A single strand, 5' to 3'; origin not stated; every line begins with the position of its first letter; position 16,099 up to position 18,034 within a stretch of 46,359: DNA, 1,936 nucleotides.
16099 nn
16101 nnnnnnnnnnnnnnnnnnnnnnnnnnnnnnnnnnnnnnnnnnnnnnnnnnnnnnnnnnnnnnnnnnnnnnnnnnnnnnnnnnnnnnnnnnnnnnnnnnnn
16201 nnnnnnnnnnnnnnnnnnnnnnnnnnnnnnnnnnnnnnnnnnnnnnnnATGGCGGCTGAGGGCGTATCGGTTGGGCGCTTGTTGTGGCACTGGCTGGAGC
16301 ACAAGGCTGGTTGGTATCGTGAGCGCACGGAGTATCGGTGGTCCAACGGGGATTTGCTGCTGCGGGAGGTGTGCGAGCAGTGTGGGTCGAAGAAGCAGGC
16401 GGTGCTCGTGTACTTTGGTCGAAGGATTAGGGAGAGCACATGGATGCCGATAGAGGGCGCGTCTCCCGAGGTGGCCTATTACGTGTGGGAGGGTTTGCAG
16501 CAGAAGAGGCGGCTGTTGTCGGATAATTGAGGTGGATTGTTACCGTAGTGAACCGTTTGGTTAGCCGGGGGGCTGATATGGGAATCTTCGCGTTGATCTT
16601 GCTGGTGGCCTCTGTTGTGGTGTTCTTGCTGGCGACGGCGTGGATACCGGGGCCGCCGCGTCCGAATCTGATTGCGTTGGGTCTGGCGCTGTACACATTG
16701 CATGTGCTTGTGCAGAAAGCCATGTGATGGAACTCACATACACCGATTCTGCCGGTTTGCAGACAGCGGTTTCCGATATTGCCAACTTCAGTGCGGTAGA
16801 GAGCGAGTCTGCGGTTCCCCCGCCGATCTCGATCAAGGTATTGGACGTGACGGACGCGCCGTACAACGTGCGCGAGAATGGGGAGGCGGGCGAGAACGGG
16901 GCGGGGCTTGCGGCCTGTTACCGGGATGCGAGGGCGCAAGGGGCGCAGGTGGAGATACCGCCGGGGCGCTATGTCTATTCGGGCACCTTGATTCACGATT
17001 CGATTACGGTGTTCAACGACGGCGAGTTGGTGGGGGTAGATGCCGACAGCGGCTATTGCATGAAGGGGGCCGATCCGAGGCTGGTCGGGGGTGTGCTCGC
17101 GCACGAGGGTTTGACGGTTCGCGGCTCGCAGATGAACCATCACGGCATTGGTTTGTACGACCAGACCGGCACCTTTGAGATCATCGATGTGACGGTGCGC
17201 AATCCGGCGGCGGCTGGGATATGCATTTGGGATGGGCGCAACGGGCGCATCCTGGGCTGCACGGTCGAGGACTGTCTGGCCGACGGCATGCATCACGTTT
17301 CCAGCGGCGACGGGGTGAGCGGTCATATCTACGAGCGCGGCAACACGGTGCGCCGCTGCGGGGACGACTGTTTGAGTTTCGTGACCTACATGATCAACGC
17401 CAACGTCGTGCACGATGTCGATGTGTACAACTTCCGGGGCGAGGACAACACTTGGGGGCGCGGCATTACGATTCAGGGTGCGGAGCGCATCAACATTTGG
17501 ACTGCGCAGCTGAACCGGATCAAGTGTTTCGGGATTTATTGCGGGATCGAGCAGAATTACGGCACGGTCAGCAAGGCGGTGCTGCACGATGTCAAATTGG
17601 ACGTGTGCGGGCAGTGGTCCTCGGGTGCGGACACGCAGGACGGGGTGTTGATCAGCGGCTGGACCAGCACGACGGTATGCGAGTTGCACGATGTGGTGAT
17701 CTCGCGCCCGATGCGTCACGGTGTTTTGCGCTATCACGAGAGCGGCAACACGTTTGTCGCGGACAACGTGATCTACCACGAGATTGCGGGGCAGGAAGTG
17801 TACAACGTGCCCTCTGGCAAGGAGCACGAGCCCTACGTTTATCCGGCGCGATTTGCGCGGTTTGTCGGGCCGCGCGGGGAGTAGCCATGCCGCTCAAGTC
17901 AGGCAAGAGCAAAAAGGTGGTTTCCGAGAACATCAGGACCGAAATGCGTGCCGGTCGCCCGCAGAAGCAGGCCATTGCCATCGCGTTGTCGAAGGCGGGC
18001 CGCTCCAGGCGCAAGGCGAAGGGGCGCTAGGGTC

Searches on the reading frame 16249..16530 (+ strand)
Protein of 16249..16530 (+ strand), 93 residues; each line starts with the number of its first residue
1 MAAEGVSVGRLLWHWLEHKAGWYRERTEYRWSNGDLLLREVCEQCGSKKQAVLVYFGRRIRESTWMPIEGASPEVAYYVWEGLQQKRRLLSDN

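Call 86: search_protein_families(library=pfam, proteins=[window:16249-16530:+], max_evalue=1)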
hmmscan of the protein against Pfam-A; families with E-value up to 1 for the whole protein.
window:16249-16530:+ (93 aa): 1 family
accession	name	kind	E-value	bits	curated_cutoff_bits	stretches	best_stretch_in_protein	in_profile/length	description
PF14803.11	Zn_ribbon_Nudix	-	0.019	15.3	25.6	1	26-46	9-29/34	Nudix N-terminal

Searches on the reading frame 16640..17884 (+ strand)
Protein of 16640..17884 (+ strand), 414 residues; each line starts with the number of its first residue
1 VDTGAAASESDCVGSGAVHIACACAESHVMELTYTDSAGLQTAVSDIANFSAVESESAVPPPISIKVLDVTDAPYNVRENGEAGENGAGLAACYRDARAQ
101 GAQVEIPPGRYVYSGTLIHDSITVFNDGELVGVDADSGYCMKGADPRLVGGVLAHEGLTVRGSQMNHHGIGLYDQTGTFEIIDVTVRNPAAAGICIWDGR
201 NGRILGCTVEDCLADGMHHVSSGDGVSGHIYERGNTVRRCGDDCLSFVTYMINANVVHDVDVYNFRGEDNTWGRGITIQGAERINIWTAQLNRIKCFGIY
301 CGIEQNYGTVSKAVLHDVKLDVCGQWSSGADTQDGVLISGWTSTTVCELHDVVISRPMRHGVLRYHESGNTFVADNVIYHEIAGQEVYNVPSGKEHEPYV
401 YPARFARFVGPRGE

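Call 11: search_protein_families(library=phrogs, proteins=[window:16640-17884:+])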
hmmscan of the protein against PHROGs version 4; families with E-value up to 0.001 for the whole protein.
window:16640-17884:+ (414 aa): 0 families

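Call 14: find_related_loci(query=window:16640-17884:+, collection=viral_contigs, flank=6000)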
Query window:16640-17884:+ (414 aa) in viral_contigs; peptide patterns used: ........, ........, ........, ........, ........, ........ (x = any residue, [..] = any of these).
2 stretches matched a pattern, but none encodes a relative of the query by tblastn (E <= 1e-3).

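Call 84: search_protein_families(library=phrogs, proteins=[window:16727-17884:+], max_evalue=0.01)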
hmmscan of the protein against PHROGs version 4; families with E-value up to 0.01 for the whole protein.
window:16727-17884:+ (385 aa): 0 families
